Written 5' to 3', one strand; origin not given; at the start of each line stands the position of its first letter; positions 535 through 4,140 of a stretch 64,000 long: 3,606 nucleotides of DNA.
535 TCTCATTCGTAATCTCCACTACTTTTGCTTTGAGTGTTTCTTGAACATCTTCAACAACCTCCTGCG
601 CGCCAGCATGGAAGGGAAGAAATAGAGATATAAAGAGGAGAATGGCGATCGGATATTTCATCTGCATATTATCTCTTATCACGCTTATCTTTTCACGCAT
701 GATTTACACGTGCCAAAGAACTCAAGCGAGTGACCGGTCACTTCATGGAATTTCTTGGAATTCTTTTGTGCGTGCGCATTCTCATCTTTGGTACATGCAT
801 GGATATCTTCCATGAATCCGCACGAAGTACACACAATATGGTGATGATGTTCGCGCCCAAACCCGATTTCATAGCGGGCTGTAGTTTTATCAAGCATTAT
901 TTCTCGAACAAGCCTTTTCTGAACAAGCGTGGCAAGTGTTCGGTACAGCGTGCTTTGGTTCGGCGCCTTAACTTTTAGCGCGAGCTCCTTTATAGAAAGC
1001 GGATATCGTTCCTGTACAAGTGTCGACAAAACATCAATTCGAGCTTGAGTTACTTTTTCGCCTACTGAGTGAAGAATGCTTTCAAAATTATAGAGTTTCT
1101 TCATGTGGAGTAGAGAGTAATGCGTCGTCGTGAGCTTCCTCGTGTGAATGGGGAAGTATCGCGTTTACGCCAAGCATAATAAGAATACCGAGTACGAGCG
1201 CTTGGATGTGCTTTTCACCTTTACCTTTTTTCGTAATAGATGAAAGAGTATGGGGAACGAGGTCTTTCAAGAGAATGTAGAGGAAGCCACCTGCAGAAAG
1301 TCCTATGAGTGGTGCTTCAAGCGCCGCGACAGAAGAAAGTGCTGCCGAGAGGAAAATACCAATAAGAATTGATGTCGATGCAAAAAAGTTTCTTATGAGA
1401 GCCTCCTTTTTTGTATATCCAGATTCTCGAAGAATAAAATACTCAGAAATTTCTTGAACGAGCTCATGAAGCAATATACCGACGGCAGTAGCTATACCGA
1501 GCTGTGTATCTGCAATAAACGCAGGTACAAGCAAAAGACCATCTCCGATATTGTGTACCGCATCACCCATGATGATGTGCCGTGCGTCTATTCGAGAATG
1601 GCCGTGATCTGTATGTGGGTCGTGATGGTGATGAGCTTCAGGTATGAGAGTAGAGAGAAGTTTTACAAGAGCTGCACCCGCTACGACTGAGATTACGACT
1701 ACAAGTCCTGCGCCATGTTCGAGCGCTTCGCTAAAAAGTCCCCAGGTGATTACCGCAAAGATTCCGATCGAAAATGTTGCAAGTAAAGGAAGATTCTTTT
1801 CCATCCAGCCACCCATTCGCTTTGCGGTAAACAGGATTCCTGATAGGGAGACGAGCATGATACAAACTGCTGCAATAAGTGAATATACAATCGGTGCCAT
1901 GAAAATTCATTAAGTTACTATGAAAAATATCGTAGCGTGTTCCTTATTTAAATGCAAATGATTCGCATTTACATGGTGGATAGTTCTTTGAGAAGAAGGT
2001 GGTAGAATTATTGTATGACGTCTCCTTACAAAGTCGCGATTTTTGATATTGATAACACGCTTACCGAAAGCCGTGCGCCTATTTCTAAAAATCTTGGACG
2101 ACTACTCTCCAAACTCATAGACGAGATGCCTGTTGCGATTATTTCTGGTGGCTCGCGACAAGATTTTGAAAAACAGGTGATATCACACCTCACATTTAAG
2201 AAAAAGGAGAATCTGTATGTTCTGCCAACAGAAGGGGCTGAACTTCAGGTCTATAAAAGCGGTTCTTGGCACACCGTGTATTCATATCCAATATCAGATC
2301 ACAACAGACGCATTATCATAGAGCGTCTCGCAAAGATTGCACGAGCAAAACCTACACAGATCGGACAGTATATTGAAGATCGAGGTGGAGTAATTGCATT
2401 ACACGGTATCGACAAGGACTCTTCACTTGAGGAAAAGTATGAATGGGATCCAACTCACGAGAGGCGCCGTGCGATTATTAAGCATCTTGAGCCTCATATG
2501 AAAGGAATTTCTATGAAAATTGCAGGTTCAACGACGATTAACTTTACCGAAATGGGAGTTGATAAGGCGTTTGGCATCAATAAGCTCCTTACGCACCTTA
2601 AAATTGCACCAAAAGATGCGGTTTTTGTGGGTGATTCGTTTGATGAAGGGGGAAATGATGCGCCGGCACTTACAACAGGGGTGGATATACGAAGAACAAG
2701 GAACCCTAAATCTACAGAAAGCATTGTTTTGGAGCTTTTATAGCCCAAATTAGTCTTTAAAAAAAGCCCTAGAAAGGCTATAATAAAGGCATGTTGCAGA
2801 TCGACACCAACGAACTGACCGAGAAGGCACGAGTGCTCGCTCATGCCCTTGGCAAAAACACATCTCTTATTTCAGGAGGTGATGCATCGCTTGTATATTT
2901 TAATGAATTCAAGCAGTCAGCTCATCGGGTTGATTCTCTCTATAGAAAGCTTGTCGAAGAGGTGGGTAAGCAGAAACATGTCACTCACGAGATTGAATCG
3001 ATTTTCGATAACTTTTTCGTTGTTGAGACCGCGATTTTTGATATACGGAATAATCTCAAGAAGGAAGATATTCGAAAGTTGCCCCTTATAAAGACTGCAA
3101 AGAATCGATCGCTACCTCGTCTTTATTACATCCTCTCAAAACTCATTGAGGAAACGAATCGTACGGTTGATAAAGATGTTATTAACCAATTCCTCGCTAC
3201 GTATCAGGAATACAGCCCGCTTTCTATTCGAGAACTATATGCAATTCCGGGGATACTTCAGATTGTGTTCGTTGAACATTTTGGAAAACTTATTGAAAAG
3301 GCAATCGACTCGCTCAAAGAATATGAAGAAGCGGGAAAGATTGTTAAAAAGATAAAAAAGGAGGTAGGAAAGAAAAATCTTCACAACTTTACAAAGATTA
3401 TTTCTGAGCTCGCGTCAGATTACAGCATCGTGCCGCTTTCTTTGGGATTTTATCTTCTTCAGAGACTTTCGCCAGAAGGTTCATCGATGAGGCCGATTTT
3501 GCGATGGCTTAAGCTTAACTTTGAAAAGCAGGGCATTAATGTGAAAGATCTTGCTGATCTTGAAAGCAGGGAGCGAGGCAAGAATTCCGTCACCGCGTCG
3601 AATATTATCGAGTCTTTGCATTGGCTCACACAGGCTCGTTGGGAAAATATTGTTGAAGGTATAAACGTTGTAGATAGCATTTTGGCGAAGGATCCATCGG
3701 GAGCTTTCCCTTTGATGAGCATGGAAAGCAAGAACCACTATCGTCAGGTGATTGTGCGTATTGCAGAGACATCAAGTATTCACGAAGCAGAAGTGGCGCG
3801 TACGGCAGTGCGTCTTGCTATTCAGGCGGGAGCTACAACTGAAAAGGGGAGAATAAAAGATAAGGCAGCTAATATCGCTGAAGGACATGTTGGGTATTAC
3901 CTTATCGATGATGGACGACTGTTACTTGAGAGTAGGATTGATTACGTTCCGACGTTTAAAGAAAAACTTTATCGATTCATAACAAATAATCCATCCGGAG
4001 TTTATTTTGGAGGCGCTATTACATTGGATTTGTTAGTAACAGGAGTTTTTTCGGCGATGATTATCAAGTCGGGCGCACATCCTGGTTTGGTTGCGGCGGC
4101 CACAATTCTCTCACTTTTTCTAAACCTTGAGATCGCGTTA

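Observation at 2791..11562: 8.8-kb single gene encoding a cyclic beta-1,2-glucan synthase-like GT+GH94 megaprotein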

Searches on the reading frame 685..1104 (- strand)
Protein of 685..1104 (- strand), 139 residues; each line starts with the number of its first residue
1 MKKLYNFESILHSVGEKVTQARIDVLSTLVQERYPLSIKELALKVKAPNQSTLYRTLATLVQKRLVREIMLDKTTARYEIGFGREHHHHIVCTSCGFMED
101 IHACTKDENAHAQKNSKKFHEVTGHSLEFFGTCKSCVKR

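Call 23: search_protein_families(library=pfam, proteins=[window:685-1104:-], max_evalue=0.001)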
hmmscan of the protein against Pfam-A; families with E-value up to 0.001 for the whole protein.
window:685-1104:- (139 aa): 2 families
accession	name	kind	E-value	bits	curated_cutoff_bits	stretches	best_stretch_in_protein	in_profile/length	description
PF01475.25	FUR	-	6.6e-17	62.2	23.1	1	15-129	3-120/121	Ferric uptake regulator family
PF09339.16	HTH_IclR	-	0.00095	19.3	22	0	24-67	7-49/52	IclR helix-turn-helix domain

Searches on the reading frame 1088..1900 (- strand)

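Call 23: search_protein_families(library=pfam, proteins=[window:1088-1900:-], max_evalue=0.001)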
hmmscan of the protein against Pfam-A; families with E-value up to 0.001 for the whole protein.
window:1088-1900:- (270 aa): 1 family
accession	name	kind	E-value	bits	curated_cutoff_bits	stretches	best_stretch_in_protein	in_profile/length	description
PF02535.28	Zip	-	2.3e-20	73.5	35.1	1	91-245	156-322/323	ZIP Zinc transporter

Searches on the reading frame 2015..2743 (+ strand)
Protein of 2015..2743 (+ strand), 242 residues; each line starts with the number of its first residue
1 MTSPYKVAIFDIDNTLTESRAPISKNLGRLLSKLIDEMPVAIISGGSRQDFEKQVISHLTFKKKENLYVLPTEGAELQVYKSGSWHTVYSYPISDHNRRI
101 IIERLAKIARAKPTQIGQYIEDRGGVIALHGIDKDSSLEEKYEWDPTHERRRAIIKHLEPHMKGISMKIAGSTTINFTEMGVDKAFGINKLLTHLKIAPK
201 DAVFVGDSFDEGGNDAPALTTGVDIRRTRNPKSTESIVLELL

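Call 23: search_protein_families(library=pfam, proteins=[window:2015-2743:+], max_evalue=0.001)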
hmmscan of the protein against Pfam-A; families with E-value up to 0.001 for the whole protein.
window:2015-2743:+ (242 aa): 3 families
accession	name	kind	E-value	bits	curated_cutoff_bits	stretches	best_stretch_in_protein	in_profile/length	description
PF08282.18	Hydrolase_3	-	4.3e-10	40.2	20.9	1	147-208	150-212/255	haloacid dehalogenase-like hydrolase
PF03332.19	PMM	-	2e-08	34.8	22.4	1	31-239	5-216/221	Eukaryotic phosphomannomutase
PF00702.32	Hydrolase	-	1.6e-05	25.8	26.4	0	5-30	1-26/191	haloacid dehalogenase-like hydrolase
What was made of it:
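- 2015..2743 (+): HAD-IIB gene, 242 aa, best read as a HAD-type alpha-phosphoglucomutase / PMM-like mutase. It ends 47 nt upstream of cgs on the same strand. Pfam PF03332 (PMM) matches nearly full length, plus PF08282 (call 23).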

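Call 50: search_solved_structures(query=window:2015-2740:+, max_evalue=0.01, show_alignments=1)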
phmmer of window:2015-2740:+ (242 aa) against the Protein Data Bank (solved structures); distinct sequences matched with E-value up to 0.01: 17.
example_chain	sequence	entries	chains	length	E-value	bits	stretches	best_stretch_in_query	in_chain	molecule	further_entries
4bnd_B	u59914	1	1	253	1.2e-31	113.3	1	6-238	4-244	ALPHA-PHOSPHOGLUCOMUTASE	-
4bnd_A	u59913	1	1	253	1.2e-31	113.2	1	6-238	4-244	ALPHA-PHOSPHOGLUCOMUTASE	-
9hn3_A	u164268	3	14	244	1.9e-12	50.4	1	7-222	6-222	Phosphomannomutase 2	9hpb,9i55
7o0c_A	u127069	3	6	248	9e-12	48.2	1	7-220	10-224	Phosphomannomutase 2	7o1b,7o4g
2amy_A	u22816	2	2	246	9.9e-12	48.1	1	7-220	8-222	Phosphomannomutase 2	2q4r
7o58_A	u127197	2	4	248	1.1e-11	48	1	7-220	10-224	Phosphomannomutase 2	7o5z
5ue7_A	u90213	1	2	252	1.6e-09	40.9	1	4-218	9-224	Phosphomannomutase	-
7myv_A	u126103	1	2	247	7.7e-09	38.7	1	6-239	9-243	Phosphomannomutase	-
6i5x_A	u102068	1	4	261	7.5e-08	35.4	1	7-218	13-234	Phosphomannomutase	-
6cft_A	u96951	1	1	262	3.9e-07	33.1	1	7-216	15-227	Phosphomannomutase 1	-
6cfr_A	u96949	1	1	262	6.4e-07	32.4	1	7-216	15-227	Phosphomannomutase 1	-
6cfu_A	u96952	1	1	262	1.1e-06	31.6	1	7-216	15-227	Phosphomannomutase 1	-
6cfs_A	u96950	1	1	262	2e-06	30.7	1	7-216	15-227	Phosphomannomutase 1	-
2fuc_A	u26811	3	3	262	2.3e-06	30.5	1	7-216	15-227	Phosphomannomutase 1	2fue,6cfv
3f9r_A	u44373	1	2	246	2.4e-06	30.5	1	8-220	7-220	Phosphomannomutase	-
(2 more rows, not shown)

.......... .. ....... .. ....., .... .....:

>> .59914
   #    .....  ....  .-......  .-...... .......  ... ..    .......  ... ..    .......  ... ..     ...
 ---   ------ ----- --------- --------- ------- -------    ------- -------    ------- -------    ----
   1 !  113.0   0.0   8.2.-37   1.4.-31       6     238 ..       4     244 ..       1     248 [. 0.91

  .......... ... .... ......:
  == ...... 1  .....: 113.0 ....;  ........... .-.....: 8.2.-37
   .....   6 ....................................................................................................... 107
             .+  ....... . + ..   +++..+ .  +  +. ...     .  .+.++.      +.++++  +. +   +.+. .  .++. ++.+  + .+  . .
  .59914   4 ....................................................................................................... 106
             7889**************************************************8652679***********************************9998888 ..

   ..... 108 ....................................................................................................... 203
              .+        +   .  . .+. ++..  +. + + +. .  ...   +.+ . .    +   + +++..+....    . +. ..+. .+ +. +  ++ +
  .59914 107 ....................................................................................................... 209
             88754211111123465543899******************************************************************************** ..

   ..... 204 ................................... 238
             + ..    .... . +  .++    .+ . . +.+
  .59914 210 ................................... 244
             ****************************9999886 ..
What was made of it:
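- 2015..2743 (+): The nucleophile motif FDIDNTL is conserved (call 50).
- On HAD-type alpha-phosphoglucomutase / PMM family (PF03332): PF03332 scores 34.8 bits against a cut-off of 22.4 (calls 23, 50).
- Closest known: Lactococcus lactis HAD-type alpha-phosphoglucomutase. Same: The upstream gene product aligns over its full length (E = 1.2e-31 to 4BND, 1e-12 to PMM2) and shares the DxDxT nucleophile motif (call 50).
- Checked: The HAD protein resembles a phosphoglucomutase or phosphomannomutase rather than a plain phosphatase (call 50).
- Cassette: the HAD neighbour best matches L. lactis alpha-phosphoglucomutase 4BND at 1.2e-31 (call 50).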

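Call 57: find_homologous_proteins(query=window:2015-2740:+, max_evalue=0.00001)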
Query window:2015-2740:+ (242 aa): 480 proteins with E <= 0.00001 among 737 candidates; the best 120 are listed.
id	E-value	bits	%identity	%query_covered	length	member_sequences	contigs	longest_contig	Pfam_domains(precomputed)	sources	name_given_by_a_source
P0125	1.9e-146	504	95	100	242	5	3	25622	PF03332.20,PF00702.33,PF08282.19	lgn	-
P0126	1.1e-137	475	89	100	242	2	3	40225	PF03332.20,PF08282.19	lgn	-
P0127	5.3e-87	309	60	100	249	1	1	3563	PF03332.20,PF08282.19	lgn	-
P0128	1.0e-86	308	59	98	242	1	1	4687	PF03332.20,PF08282.19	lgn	-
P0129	1.3e-84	301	58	100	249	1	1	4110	PF03332.20,PF00702.33,PF08282.19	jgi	jgi:phosphomannomutase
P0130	2.7e-83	297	57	98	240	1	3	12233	PF03332.20,PF00702.33,PF08282.19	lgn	-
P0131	5.7e-78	280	53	98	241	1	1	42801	PF03332.20,PF08282.19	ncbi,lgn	-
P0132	2.1e-74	268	51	100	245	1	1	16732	PF03332.20,PF00702.33,PF08282.19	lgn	-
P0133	1.0e-56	210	44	96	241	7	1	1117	PF03332.20,PF00702.33,PF08282.19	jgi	jgi:HAD superfamily hydrolase (TIGR01484 family)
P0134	9.5e-53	197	41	98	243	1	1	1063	PF03332.20,PF08282.19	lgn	-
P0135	3.2e-52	195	43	98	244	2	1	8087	PF03332.20,PF08282.19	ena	-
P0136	1.1e-51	194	41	98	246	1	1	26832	PF03332.20,PF08282.19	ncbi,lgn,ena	-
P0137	2.9e-50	189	39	98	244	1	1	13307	PF03332.20,PF08282.19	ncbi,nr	ncbi:MAG TPA: HAD-IIB family hydrolase [Candidatus Paceibacterota bacterium]|nr:HAD-IIB family hydro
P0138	8.6e-50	187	42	98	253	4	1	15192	PF03332.20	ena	-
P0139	3.5e-48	182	42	96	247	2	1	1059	PF03332.20,PF00702.33,PF08282.19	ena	-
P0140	3.7e-48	182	42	96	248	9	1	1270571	PF03332.20,PF08282.19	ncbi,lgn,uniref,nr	ncbi:hypothetical protein SAMN05192574_101123 [Mucilaginibacter gossypiicola]|uniref:phosphomannomut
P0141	8.7e-48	181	42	96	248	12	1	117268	PF03332.20,PF08282.19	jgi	jgi:HAD superfamily hydrolase (TIGR01484 family)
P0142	2.0e-47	180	42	96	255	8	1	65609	PF03332.20,PF08282.19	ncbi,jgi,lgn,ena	-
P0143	3.7e-47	179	42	98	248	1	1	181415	PF03332.20,PF08282.19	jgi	jgi:phosphomannomutase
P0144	1.3e-46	177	40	96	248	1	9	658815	PF03332.20,PF08282.19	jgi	jgi:phosphomannomutase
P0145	1.4e-46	177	40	96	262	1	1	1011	PF03332.20,PF00702.33,PF08282.19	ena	-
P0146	1.5e-46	177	41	96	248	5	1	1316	PF03332.20,PF08282.19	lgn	-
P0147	1.6e-46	177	40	96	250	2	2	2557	PF03332.20,PF08282.19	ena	-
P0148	2.6e-46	176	40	96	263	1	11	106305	PF03332.20,PF00702.33,PF08282.19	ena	-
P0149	2.7e-46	176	40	96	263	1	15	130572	PF03332.20,PF00702.33,PF08282.19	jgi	-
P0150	4.2e-46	175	41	95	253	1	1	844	PF03332.20,PF08282.19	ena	-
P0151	9.9e-46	174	42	96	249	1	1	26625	PF03332.20,PF08282.19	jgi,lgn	jgi:HAD superfamily hydrolase (TIGR01484 family)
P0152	2.2e-45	173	40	98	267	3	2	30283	PF03332.20,PF00702.33,PF08282.19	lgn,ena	-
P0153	2.4e-45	173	40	96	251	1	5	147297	PF03332.20,PF08282.19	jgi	jgi:phosphomannomutase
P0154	3.8e-45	172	38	98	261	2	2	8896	PF03332.20,PF08282.19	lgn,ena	-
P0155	5.8e-45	172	42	95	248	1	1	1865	PF03332.20,PF08282.19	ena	-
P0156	6.0e-45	172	40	96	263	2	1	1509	PF03332.20,PF08282.19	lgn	-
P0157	6.2e-45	172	40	96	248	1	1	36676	PF03332.20,PF08282.19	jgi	jgi:phosphomannomutase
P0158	6.7e-45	171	42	95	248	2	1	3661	PF03332.20,PF08282.19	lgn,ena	-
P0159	6.8e-45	171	40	96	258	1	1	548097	PF03332.20,PF08282.19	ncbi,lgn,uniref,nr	ncbi:HAD-IIB family hydrolase [Mucilaginibacter gilvus]|uniref:phosphomannomutase n=1 Tax=Mucilagini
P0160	8.1e-45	171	41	96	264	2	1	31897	PF03332.20,PF00702.33,PF08282.19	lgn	-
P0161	8.3e-45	171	39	98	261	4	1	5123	PF03332.20,PF08282.19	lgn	-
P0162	8.4e-45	171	39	96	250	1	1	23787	PF03332.20,PF00702.33,PF08282.19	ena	-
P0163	9.1e-45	171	40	96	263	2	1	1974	PF03332.20,PF00702.33,PF08282.19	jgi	jgi:phosphomannomutase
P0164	1.1e-44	171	41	95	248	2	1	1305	PF03332.20,PF08282.19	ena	-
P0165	1.3e-44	171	41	96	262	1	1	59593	PF03332.20,PF00702.33,PF08282.19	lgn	-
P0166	1.6e-44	170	40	96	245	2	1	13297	PF03332.20,PF08282.19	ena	-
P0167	1.7e-44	170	39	96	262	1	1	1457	PF03332.20,PF00702.33,PF08282.19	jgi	-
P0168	1.7e-44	170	41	96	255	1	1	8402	PF03332.20,PF08282.19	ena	-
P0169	1.7e-44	170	40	96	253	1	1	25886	PF03332.20,PF08282.19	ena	-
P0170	2.5e-44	170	40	96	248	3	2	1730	PF03332.20,PF08282.19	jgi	jgi:HAD superfamily hydrolase (TIGR01484 family)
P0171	4.5e-44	169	41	95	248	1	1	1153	PF03332.20,PF08282.19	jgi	jgi:hypothetical protein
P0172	4.6e-44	169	41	96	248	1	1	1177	PF03332.20,PF08282.19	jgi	jgi:phosphomannomutase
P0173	5.2e-44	169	39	95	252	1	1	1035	PF03332.20,PF00702.33,PF08282.19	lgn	-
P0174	5.7e-44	168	39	95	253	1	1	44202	PF03332.20,PF08282.19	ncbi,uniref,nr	ncbi:HAD-IIB family hydrolase [Gelidibacter sp.]|uniref:HAD-IIB family hydrolase n=1 Tax=Gelidibacte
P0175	5.8e-44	168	39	96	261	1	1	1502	PF03332.20,PF00702.33,PF08282.19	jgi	-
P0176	6.3e-44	168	39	96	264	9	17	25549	PF03332.20,PF00702.33,PF08282.19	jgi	jgi:phosphomannomutase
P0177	8.9e-44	168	39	96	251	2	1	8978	PF03332.20,PF08282.19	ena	-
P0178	8.9e-44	168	39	96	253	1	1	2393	PF03332.20,PF00702.33,PF08282.19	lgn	-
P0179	9.2e-44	168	39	96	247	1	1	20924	PF03332.20,PF00702.33,PF08282.19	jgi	-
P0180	1.0e-43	168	39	96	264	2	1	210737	PF03332.20,PF00702.33,PF08282.19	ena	-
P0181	1.4e-43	167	41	96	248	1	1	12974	PF03332.20,PF08282.19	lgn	-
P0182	1.4e-43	167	40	96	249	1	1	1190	PF03332.20,PF08282.19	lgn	-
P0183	1.5e-43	167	38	96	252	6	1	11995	PF03332.20,PF08282.19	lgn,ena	-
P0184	1.6e-43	167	41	95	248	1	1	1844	PF03332.20,PF08282.19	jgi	-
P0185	1.6e-43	167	39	96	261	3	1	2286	PF03332.20,PF00702.33,PF08282.19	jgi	jgi:hypothetical protein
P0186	1.8e-43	167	38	95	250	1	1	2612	PF03332.20,PF00702.33,PF08282.19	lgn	-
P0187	2.0e-43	167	40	97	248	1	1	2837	PF03332.20,PF08282.19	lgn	-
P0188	2.1e-43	167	39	96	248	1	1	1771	PF03332.20,PF08282.19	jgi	-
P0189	2.9e-43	166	38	96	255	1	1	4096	PF03332.20,PF08282.19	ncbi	-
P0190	3.1e-43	166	40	96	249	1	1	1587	PF03332.20,PF08282.19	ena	-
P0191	3.1e-43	166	39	96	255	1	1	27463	PF03332.20,PF08282.19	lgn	-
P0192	3.5e-43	166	39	98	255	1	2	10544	PF03332.20,PF08282.19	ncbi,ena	-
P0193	3.7e-43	166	41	95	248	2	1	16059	PF03332.20,PF00702.33,PF08282.19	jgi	jgi:hypothetical protein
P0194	3.9e-43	166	39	96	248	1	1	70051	PF03332.20,PF08282.19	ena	-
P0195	4.0e-43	166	40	96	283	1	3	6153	PF03332.20,PF08282.19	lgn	-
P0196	4.1e-43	166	39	96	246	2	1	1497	PF03332.20,PF08282.19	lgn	-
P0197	4.6e-43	165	39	96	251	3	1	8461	PF03332.20,PF00702.33,PF08282.19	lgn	-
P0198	4.9e-43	165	41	95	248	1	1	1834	PF03332.20,PF08282.19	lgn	-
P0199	4.9e-43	165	41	95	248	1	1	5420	PF03332.20,PF08282.19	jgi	jgi:hypothetical protein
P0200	4.9e-43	165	41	95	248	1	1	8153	PF03332.20,PF08282.19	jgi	jgi:hypothetical protein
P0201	5.4e-43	165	41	95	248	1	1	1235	PF03332.20,PF08282.19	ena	-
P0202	6.3e-43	165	40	95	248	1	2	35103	PF03332.20,PF08282.19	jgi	jgi:phosphomannomutase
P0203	6.7e-43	165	37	96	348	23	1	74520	PF03332.20,PF08282.19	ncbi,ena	-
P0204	8.3e-43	165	39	96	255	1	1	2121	PF03332.20,PF08282.19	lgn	-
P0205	8.5e-43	165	41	95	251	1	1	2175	PF03332.20,PF08282.19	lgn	-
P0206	8.8e-43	165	40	96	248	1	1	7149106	PF03332.20,PF08282.19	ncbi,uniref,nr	ncbi:HAD-IIB family hydrolase [Mucilaginibacter celer]|uniref:phosphomannomutase n=1 Tax=Mucilaginib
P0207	1.0e-42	164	38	96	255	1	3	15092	PF03332.20,PF08282.19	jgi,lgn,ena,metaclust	metaclust:\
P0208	1.0e-42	164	39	96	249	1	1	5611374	PF03332.20,PF00702.33,PF08282.19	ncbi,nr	ncbi:HAD family hydrolase [Mucilaginibacter sp. PAMC 26640]|nr:HAD family hydrolase [Mucilaginibacte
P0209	1.1e-42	164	38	96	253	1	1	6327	PF03332.20,PF08282.19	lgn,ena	-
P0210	1.1e-42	164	39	98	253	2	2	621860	PF03332.20,PF00702.33,PF08282.19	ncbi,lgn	-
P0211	1.1e-42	164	39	96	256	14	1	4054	PF03332.20,PF00702.33,PF08282.19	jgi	jgi:phosphomannomutase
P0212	1.2e-42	164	39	96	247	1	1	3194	PF03332.20,PF08282.19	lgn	-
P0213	1.2e-42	164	39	96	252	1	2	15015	PF03332.20,PF00702.33,PF08282.19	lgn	-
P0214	1.4e-42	164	39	96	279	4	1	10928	PF03332.20,PF00702.33,PF08282.19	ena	-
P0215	1.7e-42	164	39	96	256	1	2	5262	PF03332.20,PF08282.19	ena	-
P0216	1.9e-42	163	39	93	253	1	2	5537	PF03332.20,PF08282.19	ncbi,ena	-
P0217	2.0e-42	163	39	96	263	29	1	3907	PF03332.20,PF08282.19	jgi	jgi:phosphomannomutase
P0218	2.1e-42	163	38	96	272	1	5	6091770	PF03332.20,PF00702.33,PF08282.19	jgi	jgi:phosphomannomutase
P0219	2.4e-42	163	38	96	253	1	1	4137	PF03332.20,PF00702.33,PF08282.19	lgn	-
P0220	2.6e-42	163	39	96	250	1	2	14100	PF03332.20,PF00702.33,PF08282.19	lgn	-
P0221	2.9e-42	163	38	97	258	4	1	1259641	PF03332.20,PF08282.19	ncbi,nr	ncbi:HAD-IIB family hydrolase [Pedobacter duraquae]|nr:HAD-IIB family hydrolase [Pedobacter duraquae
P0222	2.9e-42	163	37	96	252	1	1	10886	PF03332.20,PF00702.33,PF08282.19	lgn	-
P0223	3.0e-42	163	39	96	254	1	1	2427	PF03332.20,PF00702.33,PF08282.19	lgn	-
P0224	3.4e-42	163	38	96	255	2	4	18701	PF03332.20,PF00702.33,PF08282.19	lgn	-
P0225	3.6e-42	163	39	95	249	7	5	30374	PF03332.20,PF08282.19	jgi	jgi:HAD superfamily hydrolase (TIGR01484 family)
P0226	3.6e-42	162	39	96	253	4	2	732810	PF03332.20,PF08282.19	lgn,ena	-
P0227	3.8e-42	162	40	95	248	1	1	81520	PF03332.20,PF08282.19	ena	-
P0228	5.1e-42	162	38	96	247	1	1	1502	PF03332.20,PF00702.33,PF08282.19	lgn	-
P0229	5.5e-42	162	40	96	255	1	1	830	PF03332.20,PF08282.19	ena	-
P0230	5.7e-42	162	39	96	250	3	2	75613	PF03332.20,PF08282.19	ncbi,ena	-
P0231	5.8e-42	162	38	98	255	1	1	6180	PF03332.20,PF08282.19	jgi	jgi:hypothetical protein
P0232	5.9e-42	162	35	98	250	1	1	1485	PF03332.20,PF00702.33,PF08282.19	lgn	-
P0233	7.0e-42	162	37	96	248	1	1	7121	PF03332.20,PF08282.19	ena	-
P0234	7.3e-42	161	37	96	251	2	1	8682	PF03332.20,PF00702.33,PF08282.19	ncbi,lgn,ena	-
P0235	7.6e-42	161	39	96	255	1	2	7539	PF03332.20,PF08282.19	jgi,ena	jgi:HAD superfamily hydrolase (TIGR01484 family)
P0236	7.7e-42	161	39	96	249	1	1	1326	PF03332.20,PF08282.19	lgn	-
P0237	8.4e-42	161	38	98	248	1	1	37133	PF03332.20,PF08282.19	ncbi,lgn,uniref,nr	ncbi:HAD-IIB family hydrolase [Mucilaginibacter gilvus]|uniref:phosphomannomutase n=1 Tax=Mucilagini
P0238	9.4e-42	161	39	96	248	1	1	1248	PF03332.20,PF08282.19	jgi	jgi:phosphomannomutase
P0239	1.3e-41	161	39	96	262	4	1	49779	PF03332.20,PF00702.33,PF08282.19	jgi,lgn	-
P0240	1.6e-41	160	38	96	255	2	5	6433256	PF03332.20,PF08282.19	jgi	jgi:phosphomannomutase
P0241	1.7e-41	160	39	96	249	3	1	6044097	PF03332.20,PF00702.33,PF08282.19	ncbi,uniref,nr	ncbi:HAD-IIB family hydrolase [Mucilaginibacter mali]|uniref:phosphomannomutase n=1 Tax=Mucilaginiba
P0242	1.8e-41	160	40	96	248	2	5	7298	PF03332.20,PF08282.19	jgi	jgi:HAD superfamily hydrolase (TIGR01484 family)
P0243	1.8e-41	160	40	98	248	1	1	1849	PF03332.20,PF08282.19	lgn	-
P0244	2.1e-41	160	39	95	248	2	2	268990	PF03332.20,PF08282.19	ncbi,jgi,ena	jgi:HAD superfamily hydrolase (TIGR01484 family)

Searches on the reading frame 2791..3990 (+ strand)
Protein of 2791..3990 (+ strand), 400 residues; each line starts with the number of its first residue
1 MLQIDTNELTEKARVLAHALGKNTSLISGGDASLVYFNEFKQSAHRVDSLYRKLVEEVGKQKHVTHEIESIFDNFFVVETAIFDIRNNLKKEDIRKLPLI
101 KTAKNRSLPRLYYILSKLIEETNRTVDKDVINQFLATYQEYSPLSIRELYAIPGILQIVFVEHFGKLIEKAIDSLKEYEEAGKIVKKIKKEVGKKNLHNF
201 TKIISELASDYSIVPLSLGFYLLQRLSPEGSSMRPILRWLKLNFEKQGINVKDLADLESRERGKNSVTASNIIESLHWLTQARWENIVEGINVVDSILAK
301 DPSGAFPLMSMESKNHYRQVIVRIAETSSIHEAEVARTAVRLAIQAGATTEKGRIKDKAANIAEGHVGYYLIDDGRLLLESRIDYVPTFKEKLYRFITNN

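Call 54: search_protein_families(library=pfam, proteins=[window:2791-3990:+], max_evalue=10)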
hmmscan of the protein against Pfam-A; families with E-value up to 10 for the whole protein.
window:2791-3990:+ (400 aa): 2 families
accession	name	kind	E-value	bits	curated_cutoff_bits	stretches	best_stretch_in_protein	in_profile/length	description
PF25399.1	DeaD_dimer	-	0.19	12.2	23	1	184-211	14-43/67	RNA helicase DeaD dimerization domain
PF21709.3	ABC_C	-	5.1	8.1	27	0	168-204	22-52/86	Emaravirus ABC_C protein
